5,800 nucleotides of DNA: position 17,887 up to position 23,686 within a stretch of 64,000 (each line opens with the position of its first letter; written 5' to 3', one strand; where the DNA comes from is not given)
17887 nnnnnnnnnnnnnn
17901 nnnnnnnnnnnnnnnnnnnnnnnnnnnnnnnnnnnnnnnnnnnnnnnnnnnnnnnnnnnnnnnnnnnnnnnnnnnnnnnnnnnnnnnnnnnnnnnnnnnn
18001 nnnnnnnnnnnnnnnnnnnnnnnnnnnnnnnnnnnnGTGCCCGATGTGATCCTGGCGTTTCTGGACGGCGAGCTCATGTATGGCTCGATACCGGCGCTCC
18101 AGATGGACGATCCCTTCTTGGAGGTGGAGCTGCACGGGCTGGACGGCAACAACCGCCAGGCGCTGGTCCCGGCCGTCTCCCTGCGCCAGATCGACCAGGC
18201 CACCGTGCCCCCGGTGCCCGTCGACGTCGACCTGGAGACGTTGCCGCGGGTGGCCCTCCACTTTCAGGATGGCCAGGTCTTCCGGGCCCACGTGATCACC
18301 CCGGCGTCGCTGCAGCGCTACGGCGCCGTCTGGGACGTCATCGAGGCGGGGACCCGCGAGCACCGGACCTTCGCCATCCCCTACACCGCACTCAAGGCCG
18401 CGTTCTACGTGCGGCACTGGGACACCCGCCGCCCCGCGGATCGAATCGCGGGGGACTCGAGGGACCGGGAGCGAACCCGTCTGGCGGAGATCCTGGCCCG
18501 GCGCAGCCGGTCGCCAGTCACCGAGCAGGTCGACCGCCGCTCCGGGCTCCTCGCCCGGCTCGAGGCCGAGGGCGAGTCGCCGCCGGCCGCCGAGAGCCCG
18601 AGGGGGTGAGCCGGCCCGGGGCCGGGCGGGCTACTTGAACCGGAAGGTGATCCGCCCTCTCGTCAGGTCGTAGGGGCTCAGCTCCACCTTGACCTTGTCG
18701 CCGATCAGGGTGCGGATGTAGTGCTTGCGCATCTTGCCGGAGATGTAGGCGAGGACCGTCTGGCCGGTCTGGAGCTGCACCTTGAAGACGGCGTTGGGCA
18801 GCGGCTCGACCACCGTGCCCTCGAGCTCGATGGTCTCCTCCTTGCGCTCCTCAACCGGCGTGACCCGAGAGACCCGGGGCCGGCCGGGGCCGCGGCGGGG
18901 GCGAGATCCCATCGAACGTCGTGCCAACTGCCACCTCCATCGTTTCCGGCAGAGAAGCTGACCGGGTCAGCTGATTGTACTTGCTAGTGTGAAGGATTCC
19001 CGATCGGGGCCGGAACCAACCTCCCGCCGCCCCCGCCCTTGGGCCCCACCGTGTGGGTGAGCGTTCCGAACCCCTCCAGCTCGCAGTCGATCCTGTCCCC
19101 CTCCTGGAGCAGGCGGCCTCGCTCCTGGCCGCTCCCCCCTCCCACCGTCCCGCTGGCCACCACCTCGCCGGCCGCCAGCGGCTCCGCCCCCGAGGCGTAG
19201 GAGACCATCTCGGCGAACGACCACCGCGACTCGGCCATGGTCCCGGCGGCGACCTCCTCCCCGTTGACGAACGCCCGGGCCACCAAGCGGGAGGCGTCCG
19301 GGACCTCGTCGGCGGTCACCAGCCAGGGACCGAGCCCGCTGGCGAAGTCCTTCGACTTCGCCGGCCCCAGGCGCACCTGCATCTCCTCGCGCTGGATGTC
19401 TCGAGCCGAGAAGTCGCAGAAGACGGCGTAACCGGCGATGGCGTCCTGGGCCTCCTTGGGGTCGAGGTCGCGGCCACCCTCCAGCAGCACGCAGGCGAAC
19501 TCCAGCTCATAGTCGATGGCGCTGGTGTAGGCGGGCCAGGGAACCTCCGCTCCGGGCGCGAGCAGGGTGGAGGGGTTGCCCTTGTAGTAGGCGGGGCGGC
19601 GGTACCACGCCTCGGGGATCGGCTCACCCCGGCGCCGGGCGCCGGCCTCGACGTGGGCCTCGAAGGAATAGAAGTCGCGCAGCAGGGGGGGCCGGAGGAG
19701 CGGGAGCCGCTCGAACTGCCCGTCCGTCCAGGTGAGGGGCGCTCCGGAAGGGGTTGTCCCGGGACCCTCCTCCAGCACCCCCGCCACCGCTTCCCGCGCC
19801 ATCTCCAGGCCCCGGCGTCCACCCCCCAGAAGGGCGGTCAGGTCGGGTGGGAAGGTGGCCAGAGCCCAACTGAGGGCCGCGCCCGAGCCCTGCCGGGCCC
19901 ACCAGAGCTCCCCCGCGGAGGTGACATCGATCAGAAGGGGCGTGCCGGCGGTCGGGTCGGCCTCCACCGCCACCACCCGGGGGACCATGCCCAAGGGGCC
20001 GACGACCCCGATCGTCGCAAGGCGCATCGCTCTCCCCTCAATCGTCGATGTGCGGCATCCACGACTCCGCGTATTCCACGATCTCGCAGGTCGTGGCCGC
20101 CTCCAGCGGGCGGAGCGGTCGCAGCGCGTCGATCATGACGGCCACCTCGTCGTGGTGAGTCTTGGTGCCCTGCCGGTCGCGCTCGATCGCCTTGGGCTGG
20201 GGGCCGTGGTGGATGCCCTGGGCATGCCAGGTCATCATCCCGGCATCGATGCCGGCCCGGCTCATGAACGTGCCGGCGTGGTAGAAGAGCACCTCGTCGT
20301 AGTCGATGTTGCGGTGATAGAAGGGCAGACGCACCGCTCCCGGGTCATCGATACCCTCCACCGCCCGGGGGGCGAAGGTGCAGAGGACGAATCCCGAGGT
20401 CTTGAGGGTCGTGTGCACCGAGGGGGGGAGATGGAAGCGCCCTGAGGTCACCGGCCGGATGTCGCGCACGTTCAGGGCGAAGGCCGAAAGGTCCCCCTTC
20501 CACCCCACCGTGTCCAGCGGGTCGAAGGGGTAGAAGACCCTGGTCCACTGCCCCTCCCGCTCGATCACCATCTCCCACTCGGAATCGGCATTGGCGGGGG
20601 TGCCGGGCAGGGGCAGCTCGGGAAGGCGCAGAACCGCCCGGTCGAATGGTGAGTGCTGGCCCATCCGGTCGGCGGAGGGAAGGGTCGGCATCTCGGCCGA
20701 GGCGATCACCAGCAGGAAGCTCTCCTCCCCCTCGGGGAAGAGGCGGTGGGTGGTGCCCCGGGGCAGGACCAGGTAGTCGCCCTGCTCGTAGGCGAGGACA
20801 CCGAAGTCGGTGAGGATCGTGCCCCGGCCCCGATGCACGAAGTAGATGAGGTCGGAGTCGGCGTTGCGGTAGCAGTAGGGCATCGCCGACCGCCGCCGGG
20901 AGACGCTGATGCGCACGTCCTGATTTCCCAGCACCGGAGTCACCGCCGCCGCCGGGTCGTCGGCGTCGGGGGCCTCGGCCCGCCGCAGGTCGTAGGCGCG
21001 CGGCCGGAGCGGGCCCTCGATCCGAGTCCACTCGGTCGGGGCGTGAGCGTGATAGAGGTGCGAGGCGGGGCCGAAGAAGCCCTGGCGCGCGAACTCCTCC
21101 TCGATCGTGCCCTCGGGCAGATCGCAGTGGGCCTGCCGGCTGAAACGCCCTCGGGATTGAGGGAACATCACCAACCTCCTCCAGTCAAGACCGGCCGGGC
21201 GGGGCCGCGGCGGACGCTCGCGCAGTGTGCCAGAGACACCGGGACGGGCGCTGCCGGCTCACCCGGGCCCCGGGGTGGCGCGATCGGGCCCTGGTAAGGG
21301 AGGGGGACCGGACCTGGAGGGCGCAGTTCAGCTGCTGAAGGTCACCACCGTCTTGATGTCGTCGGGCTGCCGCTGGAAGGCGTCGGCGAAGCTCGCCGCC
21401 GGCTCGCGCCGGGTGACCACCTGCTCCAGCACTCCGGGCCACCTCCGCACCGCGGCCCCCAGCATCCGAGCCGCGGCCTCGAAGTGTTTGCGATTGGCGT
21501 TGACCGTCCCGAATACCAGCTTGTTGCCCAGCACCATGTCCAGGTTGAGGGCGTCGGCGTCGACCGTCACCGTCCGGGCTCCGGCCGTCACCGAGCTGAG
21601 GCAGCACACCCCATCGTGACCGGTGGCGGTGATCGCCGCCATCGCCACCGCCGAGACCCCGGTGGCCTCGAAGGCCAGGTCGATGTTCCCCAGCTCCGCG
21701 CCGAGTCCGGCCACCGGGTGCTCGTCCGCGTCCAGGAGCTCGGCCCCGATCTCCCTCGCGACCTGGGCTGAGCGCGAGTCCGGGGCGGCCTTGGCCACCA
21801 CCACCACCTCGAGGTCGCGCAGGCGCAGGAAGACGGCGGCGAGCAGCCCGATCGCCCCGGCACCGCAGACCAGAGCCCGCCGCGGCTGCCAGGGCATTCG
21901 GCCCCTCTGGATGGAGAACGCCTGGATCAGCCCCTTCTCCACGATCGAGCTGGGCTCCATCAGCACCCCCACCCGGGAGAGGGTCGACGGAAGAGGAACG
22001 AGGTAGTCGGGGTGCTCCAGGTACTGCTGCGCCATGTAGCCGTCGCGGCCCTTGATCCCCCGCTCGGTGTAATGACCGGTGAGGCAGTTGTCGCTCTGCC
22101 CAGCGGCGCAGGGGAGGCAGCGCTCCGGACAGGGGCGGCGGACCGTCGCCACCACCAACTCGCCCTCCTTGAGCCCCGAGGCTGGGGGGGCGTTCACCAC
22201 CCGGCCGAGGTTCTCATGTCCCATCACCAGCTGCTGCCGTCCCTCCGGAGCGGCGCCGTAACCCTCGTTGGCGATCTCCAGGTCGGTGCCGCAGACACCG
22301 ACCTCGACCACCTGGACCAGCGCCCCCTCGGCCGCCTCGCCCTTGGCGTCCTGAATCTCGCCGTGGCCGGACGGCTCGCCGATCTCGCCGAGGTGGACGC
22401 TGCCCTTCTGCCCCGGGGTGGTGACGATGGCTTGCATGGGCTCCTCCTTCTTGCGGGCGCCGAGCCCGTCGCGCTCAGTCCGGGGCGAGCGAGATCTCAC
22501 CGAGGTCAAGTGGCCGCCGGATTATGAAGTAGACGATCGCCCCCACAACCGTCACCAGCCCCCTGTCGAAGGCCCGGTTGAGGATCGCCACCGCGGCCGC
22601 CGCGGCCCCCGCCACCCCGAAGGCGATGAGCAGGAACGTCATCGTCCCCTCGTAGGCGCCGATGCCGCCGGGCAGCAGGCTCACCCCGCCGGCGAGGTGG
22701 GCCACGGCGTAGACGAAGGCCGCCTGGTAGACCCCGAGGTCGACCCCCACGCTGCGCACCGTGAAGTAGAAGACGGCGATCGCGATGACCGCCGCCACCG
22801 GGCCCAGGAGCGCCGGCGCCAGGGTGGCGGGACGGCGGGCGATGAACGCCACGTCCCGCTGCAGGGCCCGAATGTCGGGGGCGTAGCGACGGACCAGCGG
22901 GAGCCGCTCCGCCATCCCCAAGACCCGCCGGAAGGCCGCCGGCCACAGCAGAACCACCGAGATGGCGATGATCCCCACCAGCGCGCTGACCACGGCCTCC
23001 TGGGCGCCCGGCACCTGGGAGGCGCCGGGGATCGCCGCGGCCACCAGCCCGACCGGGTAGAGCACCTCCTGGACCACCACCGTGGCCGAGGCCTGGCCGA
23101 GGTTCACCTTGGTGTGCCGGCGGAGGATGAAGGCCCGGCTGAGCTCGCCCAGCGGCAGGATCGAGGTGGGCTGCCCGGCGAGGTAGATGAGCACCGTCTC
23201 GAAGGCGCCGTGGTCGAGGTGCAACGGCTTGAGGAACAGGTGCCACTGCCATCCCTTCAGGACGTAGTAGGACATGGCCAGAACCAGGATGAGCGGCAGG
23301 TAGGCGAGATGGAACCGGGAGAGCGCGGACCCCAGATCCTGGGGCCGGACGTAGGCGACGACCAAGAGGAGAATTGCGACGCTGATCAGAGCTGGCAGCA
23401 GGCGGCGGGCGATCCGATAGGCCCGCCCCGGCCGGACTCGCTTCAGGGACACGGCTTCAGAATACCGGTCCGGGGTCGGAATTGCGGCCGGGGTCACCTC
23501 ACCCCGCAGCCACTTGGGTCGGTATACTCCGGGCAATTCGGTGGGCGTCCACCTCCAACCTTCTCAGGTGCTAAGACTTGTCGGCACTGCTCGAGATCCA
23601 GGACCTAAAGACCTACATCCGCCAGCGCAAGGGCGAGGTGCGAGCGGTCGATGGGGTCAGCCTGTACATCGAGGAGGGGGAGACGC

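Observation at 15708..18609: Sensor GGDEF cyclase (active site and I-site intact) divergent from a 190-aa protein built from two repeated ~70-aa modules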

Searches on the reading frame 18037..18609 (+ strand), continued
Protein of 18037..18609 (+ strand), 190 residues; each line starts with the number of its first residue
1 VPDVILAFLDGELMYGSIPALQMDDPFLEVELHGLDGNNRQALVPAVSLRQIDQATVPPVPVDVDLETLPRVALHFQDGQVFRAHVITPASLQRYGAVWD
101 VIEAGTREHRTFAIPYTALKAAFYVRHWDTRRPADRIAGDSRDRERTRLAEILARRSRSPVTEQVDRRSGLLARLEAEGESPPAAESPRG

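Call 63: find_encoding_contigs(protein=P0059, flank=7000, max_places=3)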
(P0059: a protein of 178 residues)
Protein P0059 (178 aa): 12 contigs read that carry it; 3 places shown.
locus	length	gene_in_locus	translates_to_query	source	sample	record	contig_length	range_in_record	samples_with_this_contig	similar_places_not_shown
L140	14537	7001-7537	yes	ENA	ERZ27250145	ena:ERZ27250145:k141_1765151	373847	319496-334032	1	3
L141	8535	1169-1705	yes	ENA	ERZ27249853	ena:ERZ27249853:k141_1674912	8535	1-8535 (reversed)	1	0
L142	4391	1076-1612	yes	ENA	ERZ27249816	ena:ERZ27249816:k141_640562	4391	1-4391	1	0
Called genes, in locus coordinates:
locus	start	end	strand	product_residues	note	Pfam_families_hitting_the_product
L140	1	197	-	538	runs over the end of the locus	PF00117:GATase, PF07722:Peptidase_C26 (weak), PF02540:NAD_synthase (faint), PF00958:GMP_synt_C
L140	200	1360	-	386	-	PF00478:IMPDH, PF01070:FMN_dh, PF01645:Glu_synthase (weak)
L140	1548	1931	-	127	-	-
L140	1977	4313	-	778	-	PF02190:LON_substr_bdg, PF00004:AAA, PF07724:AAA_2 (faint), PF07728:AAA_5, PF22667:Lon_lid, PF05362:Lon_C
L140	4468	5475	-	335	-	PF08240:ADH_N, PF00107:ADH_zinc_N (weak)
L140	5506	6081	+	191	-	PF00583:Acetyltransf_1, PF13673:Acetyltransf_10 (weak), PF13508:Acetyltransf_7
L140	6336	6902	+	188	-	-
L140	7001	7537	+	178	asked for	-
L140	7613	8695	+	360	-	PF03706:LPG_synthase_TM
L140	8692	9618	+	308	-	PF01073:3Beta_HSD, PF01370:Epimerase, PF02719:Polysacc_synt_2, PF04321:RmlD_sub_bind, PF07993:NAD_binding_4 (faint), PF13460:NAD_binding_10, PF16363:GDP_Man_Dehyd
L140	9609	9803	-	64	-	PF01176:eIF-1a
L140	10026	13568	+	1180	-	PF02574:S-methyl_trans, PF00809:Pterin_bind, PF02607:B12-binding_2, PF02310:B12-binding, PF02965:Met_synt_B12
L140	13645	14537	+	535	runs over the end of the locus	PF07690:MFS_1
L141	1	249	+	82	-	?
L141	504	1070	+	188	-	-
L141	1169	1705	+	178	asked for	-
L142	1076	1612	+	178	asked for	-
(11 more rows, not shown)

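Call 66: list_cluster_members(proteins=[P0054, P0055, P0056, P0058, P0059, P0061, P0063, P0124, P0135, P0072])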
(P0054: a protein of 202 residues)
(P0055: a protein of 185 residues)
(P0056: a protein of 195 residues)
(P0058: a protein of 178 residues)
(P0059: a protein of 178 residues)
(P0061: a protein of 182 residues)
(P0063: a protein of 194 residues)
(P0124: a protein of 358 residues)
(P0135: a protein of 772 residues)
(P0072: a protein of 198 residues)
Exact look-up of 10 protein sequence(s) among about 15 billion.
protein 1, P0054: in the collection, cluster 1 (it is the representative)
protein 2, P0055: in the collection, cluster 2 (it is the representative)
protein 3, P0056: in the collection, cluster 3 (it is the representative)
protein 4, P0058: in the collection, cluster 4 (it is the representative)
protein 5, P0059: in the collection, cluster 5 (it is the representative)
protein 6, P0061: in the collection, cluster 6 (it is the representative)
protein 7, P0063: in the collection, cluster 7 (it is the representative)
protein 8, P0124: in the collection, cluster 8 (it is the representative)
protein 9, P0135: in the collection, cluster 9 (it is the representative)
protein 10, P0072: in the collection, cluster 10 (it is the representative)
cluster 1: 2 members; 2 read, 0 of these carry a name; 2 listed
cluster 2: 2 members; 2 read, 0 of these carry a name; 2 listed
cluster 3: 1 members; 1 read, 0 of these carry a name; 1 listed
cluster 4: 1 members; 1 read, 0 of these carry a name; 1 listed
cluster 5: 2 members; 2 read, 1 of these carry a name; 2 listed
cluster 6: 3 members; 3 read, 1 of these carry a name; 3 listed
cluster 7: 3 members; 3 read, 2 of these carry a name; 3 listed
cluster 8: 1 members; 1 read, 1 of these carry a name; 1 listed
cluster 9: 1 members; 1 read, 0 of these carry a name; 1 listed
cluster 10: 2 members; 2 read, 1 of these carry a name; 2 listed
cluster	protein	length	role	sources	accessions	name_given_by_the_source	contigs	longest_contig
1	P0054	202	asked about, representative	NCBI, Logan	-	-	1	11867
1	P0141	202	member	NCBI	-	-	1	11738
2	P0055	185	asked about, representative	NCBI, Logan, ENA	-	-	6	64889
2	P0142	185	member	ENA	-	-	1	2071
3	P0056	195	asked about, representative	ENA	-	-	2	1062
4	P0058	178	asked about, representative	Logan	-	-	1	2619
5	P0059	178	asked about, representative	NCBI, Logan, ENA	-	-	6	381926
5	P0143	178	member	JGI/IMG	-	hypothetical protein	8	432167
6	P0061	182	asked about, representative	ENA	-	-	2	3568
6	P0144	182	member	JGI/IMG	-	hypothetical protein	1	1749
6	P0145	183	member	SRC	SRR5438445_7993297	-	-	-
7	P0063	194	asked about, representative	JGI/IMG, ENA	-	hypothetical protein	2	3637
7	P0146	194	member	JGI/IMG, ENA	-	hypothetical protein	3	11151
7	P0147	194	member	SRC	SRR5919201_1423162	-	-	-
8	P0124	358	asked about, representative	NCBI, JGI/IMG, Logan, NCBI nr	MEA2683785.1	MAG: hypothetical protein QOK05_2113 [Chloroflexota bacterium] | hypothetical protein | hypothetical protein [Chloroflexota bacterium]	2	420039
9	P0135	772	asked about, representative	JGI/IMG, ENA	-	-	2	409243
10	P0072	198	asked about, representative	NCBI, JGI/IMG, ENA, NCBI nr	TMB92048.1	MAG: hypothetical protein E6J45_03805 [Chloroflexi bacterium] | MAG: hypothetical protein E6J45_03805 [Chloroflexota bacterium]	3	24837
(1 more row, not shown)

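Call 70: search_protein_families(library=padloc, proteins=[window:18037-18609:+, P0064, P0117], max_evalue=0.1)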
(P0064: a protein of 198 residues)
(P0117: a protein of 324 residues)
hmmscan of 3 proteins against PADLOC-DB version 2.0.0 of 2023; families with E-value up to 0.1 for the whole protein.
window:18037-18609:+ (190 aa): 0 families

P0064 (198 aa): 0 families

P0117 (324 aa): 0 families

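Call 71: search_protein_families(library=phrogs, proteins=[window:18037-18609:+, P0064, P0117], max_evalue=0.1)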
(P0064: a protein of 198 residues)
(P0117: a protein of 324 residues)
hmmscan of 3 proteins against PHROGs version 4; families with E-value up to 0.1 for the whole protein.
window:18037-18609:+ (190 aa): 0 families

P0064 (198 aa): 1 family
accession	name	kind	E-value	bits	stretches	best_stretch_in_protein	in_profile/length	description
phrog_1865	-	unknown function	0.045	14.8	0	16-46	10-44/64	-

P0117 (324 aa): 0 families

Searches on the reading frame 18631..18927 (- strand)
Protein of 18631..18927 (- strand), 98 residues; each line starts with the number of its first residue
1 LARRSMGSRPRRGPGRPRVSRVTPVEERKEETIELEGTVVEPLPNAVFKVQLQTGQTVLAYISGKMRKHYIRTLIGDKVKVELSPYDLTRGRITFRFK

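Call 3: search_protein_families(library=pfam, proteins=[window:18631-18927:-], max_evalue=1)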
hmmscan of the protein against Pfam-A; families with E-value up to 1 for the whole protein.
window:18631-18927:- (98 aa): 2 families
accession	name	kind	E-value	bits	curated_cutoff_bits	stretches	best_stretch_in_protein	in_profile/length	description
PF01176.25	eIF-1a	-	1.4e-24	86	30.2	1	33-96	1-64/64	Translation initiation factor 1A / IF-1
PF16745.11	RsgA_N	-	0.00038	20.6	27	1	37-83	2-46/54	RsgA N-terminal domain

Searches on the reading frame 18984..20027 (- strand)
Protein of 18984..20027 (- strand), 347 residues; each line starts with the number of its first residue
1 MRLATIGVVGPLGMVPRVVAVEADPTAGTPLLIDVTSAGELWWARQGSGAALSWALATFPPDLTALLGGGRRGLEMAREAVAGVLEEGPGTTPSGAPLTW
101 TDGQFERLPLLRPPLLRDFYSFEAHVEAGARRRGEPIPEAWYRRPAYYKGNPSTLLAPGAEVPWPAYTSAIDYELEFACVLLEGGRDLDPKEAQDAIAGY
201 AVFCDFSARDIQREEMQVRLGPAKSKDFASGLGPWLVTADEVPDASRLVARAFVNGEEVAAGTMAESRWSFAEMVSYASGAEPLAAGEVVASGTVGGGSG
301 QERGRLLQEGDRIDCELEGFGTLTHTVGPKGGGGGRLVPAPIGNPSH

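Call 3: search_protein_families(library=pfam, proteins=[window:18984-20027:-], max_evalue=1)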
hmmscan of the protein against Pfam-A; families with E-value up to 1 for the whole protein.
window:18984-20027:- (347 aa): 1 family
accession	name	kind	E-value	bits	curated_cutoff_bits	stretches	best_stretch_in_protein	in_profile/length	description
PF01557.24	FAA_hydrolase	-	3.4e-51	174.4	23.9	1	118-327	5-213/214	Fumarylacetoacetate (FAA) hydrolase C-terminal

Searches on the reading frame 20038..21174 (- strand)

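Call 73: search_protein_families(library=pfam, proteins=[window:20038-21174:-], max_evalue=0.001)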
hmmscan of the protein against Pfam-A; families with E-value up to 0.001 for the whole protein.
window:20038-21174:- (378 aa): 3 families
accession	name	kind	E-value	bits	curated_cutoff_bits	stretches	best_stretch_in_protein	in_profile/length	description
PF20510.4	HgmA_N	-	3e-05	23.9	20.2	1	99-232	138-269/273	Homogentisate 1,2-dioxygenase N-terminal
PF04209.19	HgmA_C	-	0.00025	21.3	21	1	260-374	34-148/153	Homogentisate 1,2-dioxygenase C-terminal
PF07883.17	Cupin_2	-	0.00025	21.1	27.2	1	110-155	21-66/70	Cupin domain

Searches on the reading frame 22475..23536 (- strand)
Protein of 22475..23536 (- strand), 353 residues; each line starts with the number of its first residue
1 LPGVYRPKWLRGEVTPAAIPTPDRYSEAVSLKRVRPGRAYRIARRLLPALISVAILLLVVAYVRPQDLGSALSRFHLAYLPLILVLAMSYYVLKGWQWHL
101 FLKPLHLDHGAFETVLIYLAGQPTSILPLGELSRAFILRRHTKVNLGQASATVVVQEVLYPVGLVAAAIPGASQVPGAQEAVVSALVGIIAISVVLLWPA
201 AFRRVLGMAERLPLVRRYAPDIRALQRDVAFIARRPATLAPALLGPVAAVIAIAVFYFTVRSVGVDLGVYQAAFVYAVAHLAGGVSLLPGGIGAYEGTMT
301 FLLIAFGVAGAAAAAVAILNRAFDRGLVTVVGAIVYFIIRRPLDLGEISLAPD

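Call 73: search_protein_families(library=pfam, proteins=[window:22475-23536:-], max_evalue=0.001)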
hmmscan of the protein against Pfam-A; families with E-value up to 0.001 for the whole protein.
window:22475-23536:- (353 aa): 1 family
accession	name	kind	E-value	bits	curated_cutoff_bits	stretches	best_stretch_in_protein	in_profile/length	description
PF03706.18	LPG_synthase_TM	-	6.4e-36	124.8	33.4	1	50-332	6-302/302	Lysylphosphatidylglycerol synthase TM region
